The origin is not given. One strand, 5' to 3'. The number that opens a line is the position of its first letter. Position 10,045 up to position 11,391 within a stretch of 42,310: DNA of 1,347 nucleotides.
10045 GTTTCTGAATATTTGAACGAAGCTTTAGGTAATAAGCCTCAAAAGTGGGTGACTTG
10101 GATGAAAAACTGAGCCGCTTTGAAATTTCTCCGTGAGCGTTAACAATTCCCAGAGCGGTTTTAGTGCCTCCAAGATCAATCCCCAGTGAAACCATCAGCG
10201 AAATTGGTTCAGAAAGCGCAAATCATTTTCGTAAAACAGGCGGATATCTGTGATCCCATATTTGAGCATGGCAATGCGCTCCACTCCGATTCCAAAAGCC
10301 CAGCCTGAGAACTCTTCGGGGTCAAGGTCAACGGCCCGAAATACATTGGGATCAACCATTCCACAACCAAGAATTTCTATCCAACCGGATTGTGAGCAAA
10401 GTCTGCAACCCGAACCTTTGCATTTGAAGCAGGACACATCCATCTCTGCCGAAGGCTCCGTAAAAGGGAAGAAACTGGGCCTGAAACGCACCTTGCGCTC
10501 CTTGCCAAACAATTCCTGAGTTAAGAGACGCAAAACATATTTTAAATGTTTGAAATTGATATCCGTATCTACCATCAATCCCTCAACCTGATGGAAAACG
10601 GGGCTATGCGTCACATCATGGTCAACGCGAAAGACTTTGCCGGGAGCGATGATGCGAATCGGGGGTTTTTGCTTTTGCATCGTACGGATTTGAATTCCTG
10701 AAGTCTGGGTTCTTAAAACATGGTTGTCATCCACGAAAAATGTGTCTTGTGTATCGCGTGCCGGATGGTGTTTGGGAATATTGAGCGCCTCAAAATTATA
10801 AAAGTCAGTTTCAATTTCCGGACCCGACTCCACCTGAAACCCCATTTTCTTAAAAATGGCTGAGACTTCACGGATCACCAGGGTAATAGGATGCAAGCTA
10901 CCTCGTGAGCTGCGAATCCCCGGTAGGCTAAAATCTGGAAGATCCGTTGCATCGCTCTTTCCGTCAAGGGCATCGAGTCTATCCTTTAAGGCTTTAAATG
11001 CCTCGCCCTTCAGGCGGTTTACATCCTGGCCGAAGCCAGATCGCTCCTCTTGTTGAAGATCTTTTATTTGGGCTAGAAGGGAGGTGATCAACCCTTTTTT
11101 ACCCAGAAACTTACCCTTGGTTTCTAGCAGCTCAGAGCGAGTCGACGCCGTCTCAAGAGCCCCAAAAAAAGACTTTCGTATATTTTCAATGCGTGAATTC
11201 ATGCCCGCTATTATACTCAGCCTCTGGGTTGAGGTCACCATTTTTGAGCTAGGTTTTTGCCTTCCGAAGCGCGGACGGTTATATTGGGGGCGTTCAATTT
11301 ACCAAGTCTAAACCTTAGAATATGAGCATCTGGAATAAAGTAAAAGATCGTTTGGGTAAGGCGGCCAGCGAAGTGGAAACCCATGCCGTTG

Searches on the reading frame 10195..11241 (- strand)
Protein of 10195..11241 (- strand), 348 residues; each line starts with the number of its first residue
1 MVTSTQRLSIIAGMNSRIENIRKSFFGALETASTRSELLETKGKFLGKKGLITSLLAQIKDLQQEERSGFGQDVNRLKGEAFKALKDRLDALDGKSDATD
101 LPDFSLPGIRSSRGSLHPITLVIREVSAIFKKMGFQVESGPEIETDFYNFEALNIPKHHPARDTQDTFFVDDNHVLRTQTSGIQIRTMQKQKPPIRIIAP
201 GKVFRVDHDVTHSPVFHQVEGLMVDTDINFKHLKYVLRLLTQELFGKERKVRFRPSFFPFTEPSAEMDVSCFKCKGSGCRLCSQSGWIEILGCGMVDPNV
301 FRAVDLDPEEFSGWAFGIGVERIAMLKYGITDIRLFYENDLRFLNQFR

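Call 15: search_protein_families(library=pfam, proteins=[window:10195-11241:-])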
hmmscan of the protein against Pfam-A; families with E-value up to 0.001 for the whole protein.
window:10195-11241:- (348 aa): 2 families
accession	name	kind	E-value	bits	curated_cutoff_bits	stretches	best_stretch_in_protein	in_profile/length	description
PF01409.25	tRNA-synt_2d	-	1.8e-102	342.4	19.8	1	103-347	3-246/246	tRNA synthetases class II core domain (F)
PF02912.23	Phe_tRNA-synt_N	-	8.2e-15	55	22.3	1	35-98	3-66/69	Aminoacyl tRNA synthetase class II, N-terminal domain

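Call 83: list_cluster_members(proteins=[window:10195-11241:-, window:11693-12652:+])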
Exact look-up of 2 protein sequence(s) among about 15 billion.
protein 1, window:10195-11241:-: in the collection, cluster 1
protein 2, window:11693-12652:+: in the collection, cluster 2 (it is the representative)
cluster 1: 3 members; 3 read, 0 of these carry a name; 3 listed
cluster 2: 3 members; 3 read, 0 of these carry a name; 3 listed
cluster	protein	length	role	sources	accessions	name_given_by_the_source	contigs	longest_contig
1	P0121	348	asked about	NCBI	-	-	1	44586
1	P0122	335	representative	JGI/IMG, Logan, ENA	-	-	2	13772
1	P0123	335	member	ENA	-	-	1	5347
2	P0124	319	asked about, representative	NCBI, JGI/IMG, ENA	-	-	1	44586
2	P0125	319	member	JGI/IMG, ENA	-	-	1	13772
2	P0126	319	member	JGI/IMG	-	-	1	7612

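Call 84: find_homologous_proteins(query=window:10195-11241:-, max_evalue=1e-60)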
Query window:10195-11241:- (348 aa): 7997 proteins with E <= 1e-60 among 8000 candidates; the best 120 are listed.
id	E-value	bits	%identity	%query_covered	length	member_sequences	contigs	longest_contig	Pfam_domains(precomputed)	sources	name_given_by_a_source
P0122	9.9e-225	763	100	96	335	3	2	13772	PF01409.26,PF02912.24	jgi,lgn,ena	-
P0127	3.6e-192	656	85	97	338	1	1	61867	PF01409.26,PF02912.24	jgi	jgi:phenylalanyl-tRNA synthetase alpha chain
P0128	3.9e-167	574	74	95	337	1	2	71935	PF01409.26,PF02912.24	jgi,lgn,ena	-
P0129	1.0e-161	556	72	95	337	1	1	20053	PF01409.26,PF02912.24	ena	-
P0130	5.5e-160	550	72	95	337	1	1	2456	PF01409.26,PF02912.24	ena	-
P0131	5.0e-151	521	66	96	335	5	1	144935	PF01409.26,PF02912.24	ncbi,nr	ncbi:MAG: phenylalanine--tRNA ligase subunit alpha [Candidatus Cloacimonetes bacterium]|nr:phenylala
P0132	3.7e-148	511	66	95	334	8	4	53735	PF01409.26,PF02912.24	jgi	jgi:phenylalanyl-tRNA synthetase alpha chain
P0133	3.5e-146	505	66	92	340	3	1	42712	PF01409.26,PF02912.24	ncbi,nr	ncbi:MAG: phenylalanine--tRNA ligase subunit alpha [Candidatus Cloacimonetes bacterium]|nr:phenylala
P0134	4.1e-144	498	64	95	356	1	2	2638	PF01409.26,PF02912.24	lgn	-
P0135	1.5e-140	486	66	95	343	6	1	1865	PF01409.26,PF02912.24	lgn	-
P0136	1.2e-139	483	65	92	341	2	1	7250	PF01409.26,PF02912.24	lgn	-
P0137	2.6e-137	476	64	96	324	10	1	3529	PF01409.26,PF02912.24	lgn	-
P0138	4.0e-137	475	65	96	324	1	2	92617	PF01409.26,PF02912.24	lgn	-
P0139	3.3e-136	472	64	96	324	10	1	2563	PF01409.26,PF02912.24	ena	-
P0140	6.1e-136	471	64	96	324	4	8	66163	PF01409.26,PF02912.24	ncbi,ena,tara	tara:strand:- start:1538 stop:2512 length:975 start_codon:yes stop_codon:yes gene_type:complete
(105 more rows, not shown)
